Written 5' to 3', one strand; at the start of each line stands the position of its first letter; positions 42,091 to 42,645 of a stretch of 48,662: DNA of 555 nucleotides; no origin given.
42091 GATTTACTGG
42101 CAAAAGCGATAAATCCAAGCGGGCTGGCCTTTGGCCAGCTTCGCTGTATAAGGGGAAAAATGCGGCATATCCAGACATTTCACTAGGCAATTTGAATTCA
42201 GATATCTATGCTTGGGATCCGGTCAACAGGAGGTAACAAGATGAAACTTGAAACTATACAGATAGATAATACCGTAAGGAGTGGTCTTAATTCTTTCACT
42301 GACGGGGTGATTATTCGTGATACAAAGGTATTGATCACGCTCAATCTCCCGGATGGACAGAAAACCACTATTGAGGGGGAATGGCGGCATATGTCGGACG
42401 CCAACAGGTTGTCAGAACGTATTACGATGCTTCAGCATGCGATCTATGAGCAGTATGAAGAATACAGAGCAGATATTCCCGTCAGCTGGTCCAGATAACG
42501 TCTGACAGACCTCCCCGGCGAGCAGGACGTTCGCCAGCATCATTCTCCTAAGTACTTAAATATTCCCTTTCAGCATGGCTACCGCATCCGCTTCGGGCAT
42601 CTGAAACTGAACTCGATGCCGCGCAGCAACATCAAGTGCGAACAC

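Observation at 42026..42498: Two small uncharacterised ORFs between the origin and the recombinase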

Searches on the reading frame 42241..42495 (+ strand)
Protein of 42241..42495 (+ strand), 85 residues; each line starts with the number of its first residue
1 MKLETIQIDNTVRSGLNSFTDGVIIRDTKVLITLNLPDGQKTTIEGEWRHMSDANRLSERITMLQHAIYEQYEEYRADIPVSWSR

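Call 5: search_protein_families(library=pfam, proteins=[window:42241-42495:+], max_evalue=1)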
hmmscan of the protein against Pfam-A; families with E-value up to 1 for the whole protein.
window:42241-42495:+ (85 aa): 0 families

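Call 11: find_homologous_proteins(query=window:42241-42495:+, max_evalue=0.01)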
Query window:42241-42495:+ (85 aa): 68 proteins with E <= 0.01 among 69 candidates.
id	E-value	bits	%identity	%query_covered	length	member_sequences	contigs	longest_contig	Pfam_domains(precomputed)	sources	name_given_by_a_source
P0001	2.0e-48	179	98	100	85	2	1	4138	-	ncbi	ncbi:hypothetical protein ACB377_32305 [Klebsiella michiganensis]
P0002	3.3e-48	178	99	100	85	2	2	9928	-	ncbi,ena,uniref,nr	ncbi:hypothetical protein [Klebsiella variicola]|uniref:hypothetical protein n=1 Tax=Klebsiella vari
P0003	3.5e-48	178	99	100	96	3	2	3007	-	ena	-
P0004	4.7e-48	178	98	100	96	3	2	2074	-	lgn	-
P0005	6.7e-48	177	98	100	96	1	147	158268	-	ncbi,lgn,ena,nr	ncbi:hypothetical protein KPN_pKPN5p08220 (plasmid) [Klebsiella pneumoniae subsp. pneumoniae MGH 785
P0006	1.5e-47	176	98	100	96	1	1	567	-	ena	-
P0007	1.7e-47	176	98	100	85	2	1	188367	-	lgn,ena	-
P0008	1.8e-47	176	98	100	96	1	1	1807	-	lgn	-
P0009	1.9e-47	176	96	100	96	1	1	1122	-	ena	-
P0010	3.2e-47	175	98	100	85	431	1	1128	-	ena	-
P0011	4.9e-47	175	95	100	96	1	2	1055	-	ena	-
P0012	9.1e-47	174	94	100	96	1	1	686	-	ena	-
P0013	2.5e-46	172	95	100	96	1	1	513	-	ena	-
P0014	8.7e-46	171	93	100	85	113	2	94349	-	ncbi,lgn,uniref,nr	ncbi:hypothetical protein [Klebsiella quasipneumoniae]|uniref:hypothetical protein n=1 Tax=Klebsiell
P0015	1.4e-45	170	94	100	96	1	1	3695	-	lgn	-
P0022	8.6e-41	155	85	100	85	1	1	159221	-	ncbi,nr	ncbi:hypothetical protein LNP02_28775 [Klebsiella variicola subsp. variicola]|nr:hypothetical protei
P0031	1.8e-35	138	79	100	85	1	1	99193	-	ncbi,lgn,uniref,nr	ncbi:hypothetical protein [Klebsiella variicola]|uniref:hypothetical protein n=1 Tax=Klebsiella vari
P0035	2.5e-31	125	72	100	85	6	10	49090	-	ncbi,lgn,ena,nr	ncbi:TPA: hypothetical protein ACY3K3_002548 [Enterobacter cloacae]|nr:hypothetical protein TUM17577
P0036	3.7e-30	121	68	100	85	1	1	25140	-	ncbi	ncbi:hypothetical protein [Serratia fonticola]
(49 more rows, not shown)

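Call 12: search_protein_families(library=ncbifam, proteins=[window:42241-42495:+], max_evalue=1)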
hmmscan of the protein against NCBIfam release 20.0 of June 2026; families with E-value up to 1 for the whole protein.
window:42241-42495:+ (85 aa): 0 families

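Call 13: search_solved_structures(query=window:42241-42495:+, max_evalue=10)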
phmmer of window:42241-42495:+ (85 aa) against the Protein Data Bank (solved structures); distinct sequences matched with E-value up to 10: 10.
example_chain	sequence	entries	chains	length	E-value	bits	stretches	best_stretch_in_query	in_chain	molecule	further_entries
6e9y_A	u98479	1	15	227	0.84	13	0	23-65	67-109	DHF38 filament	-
7t7a_A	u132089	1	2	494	0.86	13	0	7-64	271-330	Leucine-rich repeat protein SHOC-2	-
7tvg_D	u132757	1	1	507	0.88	12.9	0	7-64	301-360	Leucine-rich repeat protein SHOC-2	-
9btm_B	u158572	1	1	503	0.9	12.9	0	7-64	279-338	Leucine-rich repeat protein SHOC-2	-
7tyg_A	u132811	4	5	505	0.91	12.9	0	7-64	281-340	Leucine-rich repeat protein SHOC-2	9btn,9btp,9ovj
7txh_B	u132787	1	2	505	0.92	12.9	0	7-64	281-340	Leucine-rich repeat protein SHOC-2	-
7tvf_A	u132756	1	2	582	1.3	12.4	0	7-64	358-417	Leucine-rich repeat protein SHOC-2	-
9o65_A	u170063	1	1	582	1.3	12.4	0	7-64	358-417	Leucine-rich repeat protein SHOC-2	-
7upi_C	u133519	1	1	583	1.3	12.3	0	7-64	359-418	Leucine-rich repeat protein SHOC-2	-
7sd0_A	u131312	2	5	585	1.4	12.3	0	7-64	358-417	Leucine-rich repeat protein SHOC-2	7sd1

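Call 27: find_encoding_contigs(protein=P0036, flank=4000, max_places=2)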
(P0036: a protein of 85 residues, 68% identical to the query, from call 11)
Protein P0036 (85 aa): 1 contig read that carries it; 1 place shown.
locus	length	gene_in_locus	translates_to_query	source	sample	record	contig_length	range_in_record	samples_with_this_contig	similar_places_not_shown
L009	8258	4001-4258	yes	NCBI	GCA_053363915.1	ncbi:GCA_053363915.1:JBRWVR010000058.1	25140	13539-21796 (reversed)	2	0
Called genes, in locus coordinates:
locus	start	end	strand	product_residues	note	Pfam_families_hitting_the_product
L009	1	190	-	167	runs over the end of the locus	-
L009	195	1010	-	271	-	PF00589:Phage_integrase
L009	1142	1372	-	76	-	-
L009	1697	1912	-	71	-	-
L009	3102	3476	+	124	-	-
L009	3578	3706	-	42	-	-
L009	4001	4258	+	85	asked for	-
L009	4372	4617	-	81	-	PF13728:TraF (weak)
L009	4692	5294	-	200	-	-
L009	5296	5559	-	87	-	-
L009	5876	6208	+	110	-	PF12844:HTH_19, PF13560:HTH_31 (weak), PF01381:HTH_3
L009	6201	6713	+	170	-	PF04352:ProQ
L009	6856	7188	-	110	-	PF10840:DUF2645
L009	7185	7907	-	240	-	-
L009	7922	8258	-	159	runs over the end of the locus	PF05638:T6SS_HCP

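Call 28: find_encoding_contigs(protein=P0035, flank=4000, max_places=2)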
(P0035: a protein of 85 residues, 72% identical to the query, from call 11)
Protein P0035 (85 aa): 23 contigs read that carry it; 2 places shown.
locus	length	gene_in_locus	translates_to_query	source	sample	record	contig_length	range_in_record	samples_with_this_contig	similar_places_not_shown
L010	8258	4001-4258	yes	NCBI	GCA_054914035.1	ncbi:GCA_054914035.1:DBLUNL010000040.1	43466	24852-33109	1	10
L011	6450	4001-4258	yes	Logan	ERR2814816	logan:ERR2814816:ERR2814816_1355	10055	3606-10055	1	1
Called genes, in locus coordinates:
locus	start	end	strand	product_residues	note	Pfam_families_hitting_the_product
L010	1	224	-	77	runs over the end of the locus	-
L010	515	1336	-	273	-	PF02384:N6_Mtase (weak)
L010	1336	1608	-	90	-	-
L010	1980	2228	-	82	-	-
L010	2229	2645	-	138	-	PF10784:Plasmid_stab_B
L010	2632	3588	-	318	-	PF06406:StbA_N, PF21523:ParM_N, PF21522:MreB-like_C (weak)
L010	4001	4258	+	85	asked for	-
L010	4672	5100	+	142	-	PF00717:Peptidase_S24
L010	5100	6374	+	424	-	PF00817:IMS, PF11799:IMS_C, PF13438:DUF4113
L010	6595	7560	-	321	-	PF08775:ParB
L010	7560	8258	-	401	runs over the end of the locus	PF18607:HTH_54, PF01656:CbiA (weak), PF09140:MipZ (faint), PF13614:AAA_31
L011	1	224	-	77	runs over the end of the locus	-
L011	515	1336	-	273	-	PF02384:N6_Mtase (weak)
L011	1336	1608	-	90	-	-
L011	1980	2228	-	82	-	-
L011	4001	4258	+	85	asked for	-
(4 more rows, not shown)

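Call 29: find_encoding_contigs(protein=P0031, flank=4000, max_places=2)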
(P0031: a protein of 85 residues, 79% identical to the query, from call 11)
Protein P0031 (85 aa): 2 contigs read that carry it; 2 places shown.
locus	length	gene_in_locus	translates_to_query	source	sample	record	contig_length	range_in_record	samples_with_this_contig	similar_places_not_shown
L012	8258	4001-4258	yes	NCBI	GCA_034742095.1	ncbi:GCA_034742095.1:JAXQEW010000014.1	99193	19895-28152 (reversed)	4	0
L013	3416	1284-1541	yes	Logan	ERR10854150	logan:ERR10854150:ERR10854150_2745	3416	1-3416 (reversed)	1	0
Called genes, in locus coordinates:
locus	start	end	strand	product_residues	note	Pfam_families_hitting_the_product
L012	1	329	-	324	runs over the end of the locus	PF08775:ParB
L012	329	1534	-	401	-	PF18607:HTH_54, PF01656:CbiA (weak), PF13614:AAA_31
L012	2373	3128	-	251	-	PF01051:Rep3_N, PF21205:Rep3_C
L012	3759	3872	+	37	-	-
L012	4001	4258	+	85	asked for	-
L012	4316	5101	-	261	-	PF00589:Phage_integrase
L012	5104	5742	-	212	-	-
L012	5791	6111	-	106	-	-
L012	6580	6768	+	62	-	-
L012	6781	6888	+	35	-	-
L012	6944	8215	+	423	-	PF00149:Metallophos, PF12850:Metallophos_2 (faint), PF19976:GAAD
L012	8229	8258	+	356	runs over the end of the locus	PF19994:GASH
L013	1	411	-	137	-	?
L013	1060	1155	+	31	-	-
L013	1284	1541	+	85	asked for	-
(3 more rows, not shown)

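Call 30: find_encoding_contigs(protein=P0022, flank=4000, max_places=2)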
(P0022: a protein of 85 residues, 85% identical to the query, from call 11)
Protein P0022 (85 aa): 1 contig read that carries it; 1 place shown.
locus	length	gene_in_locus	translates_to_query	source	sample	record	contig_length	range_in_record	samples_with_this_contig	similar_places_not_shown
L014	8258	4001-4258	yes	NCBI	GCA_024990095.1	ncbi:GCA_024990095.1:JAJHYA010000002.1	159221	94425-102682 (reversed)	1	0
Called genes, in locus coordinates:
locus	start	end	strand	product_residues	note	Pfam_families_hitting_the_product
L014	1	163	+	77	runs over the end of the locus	-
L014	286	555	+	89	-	-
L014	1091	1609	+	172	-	-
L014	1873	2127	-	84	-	PF00872:Transposase_mut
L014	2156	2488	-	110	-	PF10784:Plasmid_stab_B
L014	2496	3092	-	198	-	PF06406:StbA_N (weak), PF21523:ParM_N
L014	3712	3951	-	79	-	-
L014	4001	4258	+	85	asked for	-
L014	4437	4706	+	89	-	-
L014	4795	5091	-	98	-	-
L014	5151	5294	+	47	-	-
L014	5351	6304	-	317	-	-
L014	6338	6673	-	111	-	-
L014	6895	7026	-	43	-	-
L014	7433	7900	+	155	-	PF04221:RelB (weak)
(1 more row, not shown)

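Call 44: predict_structure(alignment_id=A3)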
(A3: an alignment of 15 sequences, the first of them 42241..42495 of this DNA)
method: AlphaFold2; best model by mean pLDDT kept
length: 85 residues; sequences in the alignment: 15
mean_pLDDT: 84.3   pTM: 0.72
mean pLDDT of the five models: 84.3, 81.2, 76.3, 73.7, 71.4
residues with pLDDT >= 90: 33; 70-90: 40; 50-70: 12; < 50: 0
segments of 3 or more residues with pLDDT < 50: none
pLDDT, mean of each block of 10 residues (from residue 1): 74 91 83 91 79 73 92 91 87
secondary structure, 60 per line:
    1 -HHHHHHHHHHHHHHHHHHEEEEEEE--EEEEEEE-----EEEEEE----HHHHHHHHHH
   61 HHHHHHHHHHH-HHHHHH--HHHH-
elements in order: H2-19 E20-26 E29-35 E41-46 H51-71 H73-78 H81-84

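Call 45: search_protein_representatives(alignment_id=A3)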
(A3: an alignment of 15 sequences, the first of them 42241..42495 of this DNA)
Query: 15 sequences, 85 profile positions. Proteins with E-value up to 0.001 (for the whole library): 31; up to 1e-10: 20; up to 1e-30: 3. The best 31 are listed.
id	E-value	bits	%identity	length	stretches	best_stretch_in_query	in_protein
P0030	6.6e-47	173.4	-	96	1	1-85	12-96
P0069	2.6e-41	155.5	-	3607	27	47-77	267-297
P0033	1.2e-34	134.1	-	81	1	22-85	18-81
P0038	9.2e-30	118.5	-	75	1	31-85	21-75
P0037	1.7e-29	117.6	-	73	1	1-58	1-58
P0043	1.3e-28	114.8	-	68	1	20-85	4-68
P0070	4.6e-27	109.8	-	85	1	1-85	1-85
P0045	1.8e-26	107.9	-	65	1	34-85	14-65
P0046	4.2e-26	106.7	-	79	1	1-55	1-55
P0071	1.3e-23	98.8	-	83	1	1-85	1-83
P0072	9.0e-22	92.9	-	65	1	23-70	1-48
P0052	5.3e-19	84.0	-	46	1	1-46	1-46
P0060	6.0e-19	83.8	-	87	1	1-47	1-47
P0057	8.7e-17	76.9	-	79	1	1-44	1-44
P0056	1.1e-16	76.5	-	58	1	1-44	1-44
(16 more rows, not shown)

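Call 48: find_encoding_contigs(protein=P0070, flank=5000, max_places=3)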
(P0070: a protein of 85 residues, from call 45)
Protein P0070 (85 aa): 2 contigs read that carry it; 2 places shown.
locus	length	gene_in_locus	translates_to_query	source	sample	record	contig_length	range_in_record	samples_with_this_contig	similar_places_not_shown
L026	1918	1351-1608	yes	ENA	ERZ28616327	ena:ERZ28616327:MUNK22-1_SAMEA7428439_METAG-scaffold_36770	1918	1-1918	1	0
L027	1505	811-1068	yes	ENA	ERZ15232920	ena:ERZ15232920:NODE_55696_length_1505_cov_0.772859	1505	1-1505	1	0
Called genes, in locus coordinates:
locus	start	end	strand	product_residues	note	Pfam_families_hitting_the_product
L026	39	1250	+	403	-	PF00589:Phage_integrase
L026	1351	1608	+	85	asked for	-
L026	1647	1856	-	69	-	-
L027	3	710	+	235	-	?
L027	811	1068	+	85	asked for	-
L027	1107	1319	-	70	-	-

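Call 49: find_encoding_contigs(protein=P0071, flank=5000, max_places=3)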
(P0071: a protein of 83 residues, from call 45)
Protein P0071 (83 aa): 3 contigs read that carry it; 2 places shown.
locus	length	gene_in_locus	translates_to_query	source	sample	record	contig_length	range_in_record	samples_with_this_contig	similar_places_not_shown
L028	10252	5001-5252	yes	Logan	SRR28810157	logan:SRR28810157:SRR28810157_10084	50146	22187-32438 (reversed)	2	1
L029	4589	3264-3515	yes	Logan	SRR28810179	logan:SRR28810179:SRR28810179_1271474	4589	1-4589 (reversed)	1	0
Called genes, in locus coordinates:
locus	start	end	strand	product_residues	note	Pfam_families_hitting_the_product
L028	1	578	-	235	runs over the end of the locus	PF08843:AbiEii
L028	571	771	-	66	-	-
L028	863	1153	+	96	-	-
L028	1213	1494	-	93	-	-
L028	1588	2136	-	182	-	-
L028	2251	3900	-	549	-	PF14284:PcfJ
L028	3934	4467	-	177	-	-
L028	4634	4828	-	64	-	PF07878:RHH_5 (weak)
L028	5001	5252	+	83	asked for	-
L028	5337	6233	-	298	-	PF02086:MethyltransfD12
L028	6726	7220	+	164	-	-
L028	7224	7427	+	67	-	-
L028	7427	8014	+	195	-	-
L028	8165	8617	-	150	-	-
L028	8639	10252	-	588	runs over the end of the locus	PF08401:ArdcN, PF18818:MPTase-PolyVal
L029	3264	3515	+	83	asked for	-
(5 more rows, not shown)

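Call 50: fold_search(model_id=the predicted structure, library=pdb)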
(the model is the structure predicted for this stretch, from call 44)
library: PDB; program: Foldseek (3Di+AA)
matches with E <= 10: 907; with E <= 0.001: 0
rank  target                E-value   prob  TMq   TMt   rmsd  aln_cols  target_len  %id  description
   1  7u0h_n                1.2e-01  0.60  0.40  0.12   7.4        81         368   15  State NE1 nucleolar 60S ribosome biogenesis intermediate - Overall model (released 2022-12-14)
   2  7uoo_n                2.2e-01  0.47  0.40  0.12   7.5        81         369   15  Nucleoplasmic pre-60S intermediate of the Nog2 containing pre-rotation state (released 2023-03-15)
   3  3jct_n                2.6e-01  0.25  0.34  0.11   8.0        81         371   15  Cryo-em structure of eukaryotic pre-60S ribosomal subunits (released 2016-06-01)
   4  8v83_n                3.2e-01  0.38  0.40  0.13   7.4        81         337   15  60S ribosome biogenesis intermediate (Dbp10 pre-catalytic structure - Overall map) (released 2024-05-01)
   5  6erk_B                3.9e-01  0.47  0.45  0.12   5.4        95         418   14  Crystal structure of diaminopelargonic acid aminotransferase from Psychrobacter cryohalolentis (released 2018-09-26)
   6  6uzi_A                4.4e-01  0.47  0.33  0.06   9.1        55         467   18  Crystal structure of Dihydrolipoyl dehydrogenase from Elizabethkingia anophelis NUHP1 (released 2020-01-15)
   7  8csp_7                4.7e-01  0.30  0.27  0.08   5.3        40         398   30  Human mitochondrial small subunit assembly intermediate (State A) (released 2022-12-14)
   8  8csu_7                4.7e-01  0.28  0.27  0.07   5.4        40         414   30  Human mitochondrial small subunit assembly intermediate (State C*) (released 2022-12-14)
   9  6em1_n                5.0e-01  0.33  0.38  0.12   6.8        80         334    9  State C (Nsa1-TAP Flag-Ytm1) - Visualizing the assembly pathway of nucleolar pre-60S ribosomes (released 2017-12-27)
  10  6elz_n                5.0e-01  0.33  0.38  0.11   6.8        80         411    9  State E (TAP-Flag-Ytm1 E80A) - Visualizing the assembly pathway of nucleolar pre-60S ribosomes (released 2017-12-27)
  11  7ohs_n                5.0e-01  0.30  0.39  0.13   7.4        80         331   15  Nog1-TAP associated immature ribosomal particle population F from S. cerevisiae (released 2021-11-03)
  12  1b9m_A                6.5e-01  0.51  0.34  0.12   3.0        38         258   16  REGULATOR FROM ESCHERICHIA COLI (released 2000-03-15)
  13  7ug3_B                6.5e-01  0.28  0.34  0.12   6.8        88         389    8  Crystal structure of adenosylmethionie-8-amino-7-oxononanoate aminotransferase from Klebsiella pneumoniae (released 2022-07-20)
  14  8csr_7                6.5e-01  0.23  0.27  0.07   5.3        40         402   30  Human mitochondrial small subunit assembly intermediate (State C) (released 2022-12-14)
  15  1o7l_D                7.4e-01  0.44  0.33  0.12   3.2        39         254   18  Molybdate-activated form of ModE from Escherichia coli (released 2003-02-20)
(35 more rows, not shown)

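Call 61: search_protein_families(library=phrogs, proteins=[window:42241-42495:+, P0070, P0071, P0036], max_evalue=1)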
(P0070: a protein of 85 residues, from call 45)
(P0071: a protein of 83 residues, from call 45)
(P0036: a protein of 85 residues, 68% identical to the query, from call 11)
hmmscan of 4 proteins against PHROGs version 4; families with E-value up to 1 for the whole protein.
window:42241-42495:+ (85 aa): 2 families
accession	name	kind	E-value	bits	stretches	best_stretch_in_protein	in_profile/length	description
phrog_31850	-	unknown function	1.9e-61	205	1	1-85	1-85/85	-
phrog_22948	-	head and packaging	0.36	10.8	1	22-58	94-130/339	head maturation protease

P0070 (85 aa): 1 family
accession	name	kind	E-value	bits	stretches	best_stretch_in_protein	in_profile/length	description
phrog_31850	-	unknown function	1.3e-28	99.7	1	3-85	3-85/85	-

P0071 (83 aa): 3 families
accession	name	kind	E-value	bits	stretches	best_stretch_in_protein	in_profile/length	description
phrog_31850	-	unknown function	4e-25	88.6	1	1-83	1-85/85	-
phrog_6572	-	other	0.18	11.9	1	14-58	123-168/325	ADP-ribosylglycohydrolase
phrog_36829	-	unknown function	0.19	12.7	1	51-68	13-30/59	-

P0036 (85 aa): 1 family
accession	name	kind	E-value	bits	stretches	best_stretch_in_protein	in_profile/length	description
phrog_31850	-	unknown function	1.2e-38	131.9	1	1-85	1-85/85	-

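Call 62: search_protein_families(library=padloc, proteins=[window:42241-42495:+, P0070, P0071, P0036], max_evalue=1)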
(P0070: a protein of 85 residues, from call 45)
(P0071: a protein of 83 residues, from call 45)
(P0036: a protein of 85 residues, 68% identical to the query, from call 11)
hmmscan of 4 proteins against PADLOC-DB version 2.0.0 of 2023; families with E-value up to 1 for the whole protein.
window:42241-42495:+ (85 aa): 0 families

P0070 (85 aa): 0 families

P0071 (83 aa): 0 families

P0036 (85 aa): 0 families

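Call 63: search_protein_families(library=pfam, proteins=[P0070, P0071, P0036], max_evalue=10)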
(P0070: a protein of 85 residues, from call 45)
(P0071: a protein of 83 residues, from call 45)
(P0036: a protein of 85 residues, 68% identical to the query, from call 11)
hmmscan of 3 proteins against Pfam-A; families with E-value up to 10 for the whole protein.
P0070 (85 aa): 0 families

P0071 (83 aa): 0 families

P0036 (85 aa): 1 family
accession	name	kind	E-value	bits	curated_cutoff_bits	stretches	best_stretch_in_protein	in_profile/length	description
PF22744.3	Toast-rack_PspC-Cterm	-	0.063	13.4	27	1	24-57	74-107/136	ToastRack found in some PspC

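Call 64: search_dna_similar(query=window:42241-42495:+, collection=phages, mode=protein, max_rows=30, max_evalue=0.001)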
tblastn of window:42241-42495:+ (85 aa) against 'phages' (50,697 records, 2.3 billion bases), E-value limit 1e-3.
No match.

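Call 67: find_related_loci(query=A5, collection=metagenome_contigs, flank=5000)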
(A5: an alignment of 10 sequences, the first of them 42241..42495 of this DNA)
Query A5 (85 aa) in metagenome_contigs; peptide patterns used: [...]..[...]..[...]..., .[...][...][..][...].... (x = any residue, [..] = any of these).
293 stretches matched a pattern; 87 encode a relative of the query (tblastn E <= 1e-3); the best 80 are kept; 80 distinct loci.
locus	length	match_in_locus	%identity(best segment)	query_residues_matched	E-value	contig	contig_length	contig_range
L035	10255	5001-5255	100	1-85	6e-55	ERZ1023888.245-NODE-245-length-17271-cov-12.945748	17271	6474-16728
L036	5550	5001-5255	100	1-85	6e-55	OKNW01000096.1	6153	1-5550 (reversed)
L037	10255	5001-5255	100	1-85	6e-55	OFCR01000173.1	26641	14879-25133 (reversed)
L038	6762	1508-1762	100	1-85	6e-55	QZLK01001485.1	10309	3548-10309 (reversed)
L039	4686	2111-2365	100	1-85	6e-55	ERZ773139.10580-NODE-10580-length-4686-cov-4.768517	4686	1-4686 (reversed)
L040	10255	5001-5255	100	1-85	6e-55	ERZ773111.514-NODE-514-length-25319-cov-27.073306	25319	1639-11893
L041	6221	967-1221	100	1-85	6e-55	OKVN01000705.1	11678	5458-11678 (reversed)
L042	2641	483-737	100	1-85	5e-55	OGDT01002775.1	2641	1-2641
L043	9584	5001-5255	100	1-85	6e-55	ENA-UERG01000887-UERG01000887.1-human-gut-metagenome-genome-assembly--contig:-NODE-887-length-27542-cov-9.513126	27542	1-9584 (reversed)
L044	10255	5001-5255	100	1-85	6e-55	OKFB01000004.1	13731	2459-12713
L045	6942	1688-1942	100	1-85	6e-55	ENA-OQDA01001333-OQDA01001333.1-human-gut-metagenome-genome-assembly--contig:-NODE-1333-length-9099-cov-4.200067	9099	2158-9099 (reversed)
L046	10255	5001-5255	100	1-85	6e-55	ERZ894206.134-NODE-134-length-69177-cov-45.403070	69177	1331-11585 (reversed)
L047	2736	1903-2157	100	1-85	5e-55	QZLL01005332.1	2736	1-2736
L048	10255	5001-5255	100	1-85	6e-55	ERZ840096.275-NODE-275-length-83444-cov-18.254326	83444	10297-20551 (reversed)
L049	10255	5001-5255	100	1-85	6e-55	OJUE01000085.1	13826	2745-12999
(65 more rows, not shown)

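Call 68: find_related_loci(query=A5, collection=viral_contigs, flank=5000)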
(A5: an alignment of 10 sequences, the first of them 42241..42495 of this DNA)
Query A5 (85 aa) in viral_contigs; peptide patterns used: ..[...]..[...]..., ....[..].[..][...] (x = any residue, [..] = any of these).
104 stretches matched a pattern; 2 encode a relative of the query (tblastn E <= 1e-3); 2 distinct loci.
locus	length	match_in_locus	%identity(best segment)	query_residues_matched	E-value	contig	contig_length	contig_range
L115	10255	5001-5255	100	1-85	2e-56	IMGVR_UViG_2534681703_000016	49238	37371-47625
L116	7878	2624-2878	56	1-85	7e-30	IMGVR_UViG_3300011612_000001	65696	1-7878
